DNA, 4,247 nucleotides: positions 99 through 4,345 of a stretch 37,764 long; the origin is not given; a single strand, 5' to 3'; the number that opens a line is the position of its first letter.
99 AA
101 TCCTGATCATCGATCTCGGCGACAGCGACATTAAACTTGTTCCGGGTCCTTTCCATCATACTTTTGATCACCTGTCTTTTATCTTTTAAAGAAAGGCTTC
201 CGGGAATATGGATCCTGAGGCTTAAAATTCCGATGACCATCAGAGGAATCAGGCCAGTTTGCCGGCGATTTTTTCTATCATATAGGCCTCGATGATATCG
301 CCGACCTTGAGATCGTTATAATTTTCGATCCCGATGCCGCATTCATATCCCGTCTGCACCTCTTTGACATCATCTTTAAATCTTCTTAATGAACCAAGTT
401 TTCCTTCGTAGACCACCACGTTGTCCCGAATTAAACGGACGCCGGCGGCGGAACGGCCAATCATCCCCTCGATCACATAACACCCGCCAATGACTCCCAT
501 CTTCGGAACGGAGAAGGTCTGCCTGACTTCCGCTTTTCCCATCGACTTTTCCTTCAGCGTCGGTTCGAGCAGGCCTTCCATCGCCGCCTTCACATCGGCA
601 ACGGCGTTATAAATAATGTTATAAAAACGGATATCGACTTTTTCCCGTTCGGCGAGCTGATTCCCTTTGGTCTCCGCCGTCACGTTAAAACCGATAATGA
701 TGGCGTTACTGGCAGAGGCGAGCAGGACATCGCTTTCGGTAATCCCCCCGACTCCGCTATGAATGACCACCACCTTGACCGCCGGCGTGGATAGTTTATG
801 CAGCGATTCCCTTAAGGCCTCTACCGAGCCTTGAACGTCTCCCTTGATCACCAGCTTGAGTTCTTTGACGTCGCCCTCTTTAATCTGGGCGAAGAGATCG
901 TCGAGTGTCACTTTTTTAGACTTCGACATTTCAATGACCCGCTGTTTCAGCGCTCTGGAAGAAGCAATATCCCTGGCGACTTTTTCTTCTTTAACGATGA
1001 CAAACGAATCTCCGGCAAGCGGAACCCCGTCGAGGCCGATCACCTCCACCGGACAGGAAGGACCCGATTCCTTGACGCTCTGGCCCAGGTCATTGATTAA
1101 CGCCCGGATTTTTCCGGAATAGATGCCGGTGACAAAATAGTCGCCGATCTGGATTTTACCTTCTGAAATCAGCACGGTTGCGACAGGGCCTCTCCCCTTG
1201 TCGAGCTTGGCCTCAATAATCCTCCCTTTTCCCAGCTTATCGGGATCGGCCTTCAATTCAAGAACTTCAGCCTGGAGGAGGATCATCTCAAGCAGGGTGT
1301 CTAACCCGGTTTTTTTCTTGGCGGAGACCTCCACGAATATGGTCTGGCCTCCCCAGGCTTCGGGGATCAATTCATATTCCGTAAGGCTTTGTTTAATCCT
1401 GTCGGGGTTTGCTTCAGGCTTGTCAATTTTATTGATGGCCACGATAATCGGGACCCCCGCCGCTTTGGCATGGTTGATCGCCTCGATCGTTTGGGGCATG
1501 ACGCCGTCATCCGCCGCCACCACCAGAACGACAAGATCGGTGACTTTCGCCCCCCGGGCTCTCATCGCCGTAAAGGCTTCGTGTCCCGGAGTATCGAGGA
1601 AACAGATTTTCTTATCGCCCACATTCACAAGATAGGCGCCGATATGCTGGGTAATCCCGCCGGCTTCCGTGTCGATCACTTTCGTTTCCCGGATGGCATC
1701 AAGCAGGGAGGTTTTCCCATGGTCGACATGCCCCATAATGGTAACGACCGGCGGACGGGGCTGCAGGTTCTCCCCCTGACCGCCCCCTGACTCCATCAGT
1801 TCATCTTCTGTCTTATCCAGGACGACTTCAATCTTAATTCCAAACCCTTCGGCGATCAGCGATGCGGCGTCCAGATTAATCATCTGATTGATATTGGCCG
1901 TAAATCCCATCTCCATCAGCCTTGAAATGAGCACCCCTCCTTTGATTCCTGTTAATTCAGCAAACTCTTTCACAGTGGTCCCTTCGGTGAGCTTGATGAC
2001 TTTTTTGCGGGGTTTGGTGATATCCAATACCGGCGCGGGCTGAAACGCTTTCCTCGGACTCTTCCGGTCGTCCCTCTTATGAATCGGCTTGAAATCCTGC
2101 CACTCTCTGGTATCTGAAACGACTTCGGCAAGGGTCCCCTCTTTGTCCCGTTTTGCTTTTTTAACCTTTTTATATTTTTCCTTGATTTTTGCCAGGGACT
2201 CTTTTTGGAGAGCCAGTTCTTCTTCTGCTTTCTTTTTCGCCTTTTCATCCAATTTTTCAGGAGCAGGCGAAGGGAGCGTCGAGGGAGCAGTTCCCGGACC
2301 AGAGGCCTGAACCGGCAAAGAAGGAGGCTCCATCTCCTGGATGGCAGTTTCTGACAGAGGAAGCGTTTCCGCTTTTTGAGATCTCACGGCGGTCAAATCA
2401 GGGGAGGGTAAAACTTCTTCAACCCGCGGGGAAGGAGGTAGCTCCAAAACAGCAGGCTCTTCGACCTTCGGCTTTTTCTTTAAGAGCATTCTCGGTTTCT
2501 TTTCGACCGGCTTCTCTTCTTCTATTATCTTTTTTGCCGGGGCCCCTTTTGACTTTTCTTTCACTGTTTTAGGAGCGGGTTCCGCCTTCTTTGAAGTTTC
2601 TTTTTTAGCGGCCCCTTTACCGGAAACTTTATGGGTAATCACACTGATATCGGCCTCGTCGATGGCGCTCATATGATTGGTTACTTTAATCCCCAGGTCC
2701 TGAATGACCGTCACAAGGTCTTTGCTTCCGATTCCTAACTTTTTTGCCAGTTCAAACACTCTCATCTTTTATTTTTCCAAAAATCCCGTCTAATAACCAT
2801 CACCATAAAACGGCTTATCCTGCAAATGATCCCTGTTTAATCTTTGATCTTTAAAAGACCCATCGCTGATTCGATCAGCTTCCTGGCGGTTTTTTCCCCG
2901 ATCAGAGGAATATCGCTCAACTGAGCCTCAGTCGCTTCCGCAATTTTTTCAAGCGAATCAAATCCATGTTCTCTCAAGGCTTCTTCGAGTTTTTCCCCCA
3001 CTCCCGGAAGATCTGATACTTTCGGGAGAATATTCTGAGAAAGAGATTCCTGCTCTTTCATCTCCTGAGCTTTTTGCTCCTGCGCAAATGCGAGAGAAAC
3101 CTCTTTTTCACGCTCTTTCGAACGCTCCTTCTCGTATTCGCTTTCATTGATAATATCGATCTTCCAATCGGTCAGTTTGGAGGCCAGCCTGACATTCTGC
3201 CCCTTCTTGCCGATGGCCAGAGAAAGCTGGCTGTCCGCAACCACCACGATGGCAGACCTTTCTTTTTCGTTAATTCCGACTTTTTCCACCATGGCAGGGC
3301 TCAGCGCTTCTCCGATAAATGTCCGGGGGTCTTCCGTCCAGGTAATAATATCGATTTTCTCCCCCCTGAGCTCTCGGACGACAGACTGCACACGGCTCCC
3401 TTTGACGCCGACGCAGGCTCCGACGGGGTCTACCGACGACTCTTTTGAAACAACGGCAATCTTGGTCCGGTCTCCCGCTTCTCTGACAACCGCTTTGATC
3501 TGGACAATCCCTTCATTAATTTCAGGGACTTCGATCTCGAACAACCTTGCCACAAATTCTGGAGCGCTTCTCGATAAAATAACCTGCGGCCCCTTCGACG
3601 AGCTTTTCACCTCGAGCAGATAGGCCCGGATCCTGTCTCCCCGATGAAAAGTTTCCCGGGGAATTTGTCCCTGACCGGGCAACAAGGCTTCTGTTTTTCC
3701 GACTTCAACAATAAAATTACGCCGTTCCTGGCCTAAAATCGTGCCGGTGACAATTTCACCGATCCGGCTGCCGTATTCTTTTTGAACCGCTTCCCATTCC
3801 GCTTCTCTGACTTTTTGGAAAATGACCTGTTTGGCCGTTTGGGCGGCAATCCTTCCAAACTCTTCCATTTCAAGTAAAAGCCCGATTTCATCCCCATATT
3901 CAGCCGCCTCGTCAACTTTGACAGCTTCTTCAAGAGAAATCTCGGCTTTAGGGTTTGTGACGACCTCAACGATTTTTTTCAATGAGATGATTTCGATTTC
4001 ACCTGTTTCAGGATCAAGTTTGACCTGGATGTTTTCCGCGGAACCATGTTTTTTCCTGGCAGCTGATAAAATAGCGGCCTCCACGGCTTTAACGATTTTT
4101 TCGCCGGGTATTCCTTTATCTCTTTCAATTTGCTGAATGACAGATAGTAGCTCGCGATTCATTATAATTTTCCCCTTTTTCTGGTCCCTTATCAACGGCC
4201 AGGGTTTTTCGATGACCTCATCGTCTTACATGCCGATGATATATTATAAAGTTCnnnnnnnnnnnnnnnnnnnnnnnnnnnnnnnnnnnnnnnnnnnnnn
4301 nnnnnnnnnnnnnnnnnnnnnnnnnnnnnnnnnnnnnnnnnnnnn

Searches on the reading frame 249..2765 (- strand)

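Call 71: search_protein_families(library=pfam, proteins=[window:249-2765:-], max_evalue=0.0001)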
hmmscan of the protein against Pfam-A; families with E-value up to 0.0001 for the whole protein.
window:249-2765:- (838 aa): 6 families
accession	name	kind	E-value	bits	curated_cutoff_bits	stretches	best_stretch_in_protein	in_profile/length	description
PF11987.13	IF-2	-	8.8e-44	148.6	27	1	613-726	4-117/117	Translation-initiation factor 2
PF00009.33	GTP_EFTU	-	3.8e-36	124.9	26.5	1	341-496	6-183/188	Elongation factor Tu GTP binding domain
PF04760.21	IF2_N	-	2.2e-23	82.2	25.3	2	260-310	1-52/53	Translation initiation factor IF-2, N-terminal region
PF22042.2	EF-G_D2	-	3.4e-22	78.8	27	1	513-589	3-82/84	Elongation factor G domain 2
PF01926.29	MMR_HSR1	-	1.6e-11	44.8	21.9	1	341-446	2-113/113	50S ribosome-binding GTPase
PF00071.28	Ras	-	6.9e-06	26.2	21.6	1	342-497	3-158/162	Ras family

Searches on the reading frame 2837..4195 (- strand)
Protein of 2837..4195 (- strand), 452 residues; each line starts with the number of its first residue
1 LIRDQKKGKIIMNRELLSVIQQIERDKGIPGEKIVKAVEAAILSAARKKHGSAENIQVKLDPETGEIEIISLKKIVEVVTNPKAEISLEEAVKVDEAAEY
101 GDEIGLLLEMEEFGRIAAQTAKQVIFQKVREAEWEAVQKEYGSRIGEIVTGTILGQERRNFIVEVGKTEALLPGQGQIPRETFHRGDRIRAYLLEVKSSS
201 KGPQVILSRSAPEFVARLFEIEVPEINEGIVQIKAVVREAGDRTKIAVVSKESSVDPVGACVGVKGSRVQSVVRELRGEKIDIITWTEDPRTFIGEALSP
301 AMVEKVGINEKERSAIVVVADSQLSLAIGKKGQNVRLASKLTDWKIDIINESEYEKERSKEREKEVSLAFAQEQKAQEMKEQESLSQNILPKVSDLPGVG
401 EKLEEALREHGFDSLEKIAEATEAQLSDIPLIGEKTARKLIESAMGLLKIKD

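Call 71: search_protein_families(library=pfam, proteins=[window:2837-4195:-], max_evalue=0.0001)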
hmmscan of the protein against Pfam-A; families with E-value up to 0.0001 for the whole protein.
window:2837-4195:- (452 aa): 8 families
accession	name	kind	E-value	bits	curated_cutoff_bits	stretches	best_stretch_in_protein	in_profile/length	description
PF08529.16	NusA_N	-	1.7e-38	132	23.8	1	15-133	1-117/119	NusA N-terminal domain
PF13184.12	KH_5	-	2.4e-31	108.1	27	1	240-307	1-68/69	NusA-like KH domain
PF14520.12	HHH_5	-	2.8e-13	50.6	27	1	394-444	5-55/57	Helix-hairpin-helix domain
PF00633.29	HHH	-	3e-07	30.4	24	1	414-442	1-29/30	Helix-hairpin-helix motif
PF11798.14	IMS_HHH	-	2.5e-06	27.9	24.4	0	393-411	13-31/32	IMS family HHH motif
PF07650.23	KH_2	-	8.3e-06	26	22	1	292-346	4-58/78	KH domain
PF00575.29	S1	-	2.9e-05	24.8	22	0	145-203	4-69/74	S1 RNA binding domain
PF23095.1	KH_NusA_C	-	3.4e-05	24.2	34.2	0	315-348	1-34/59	Transcription termination/antitermination protein NusA, KH domain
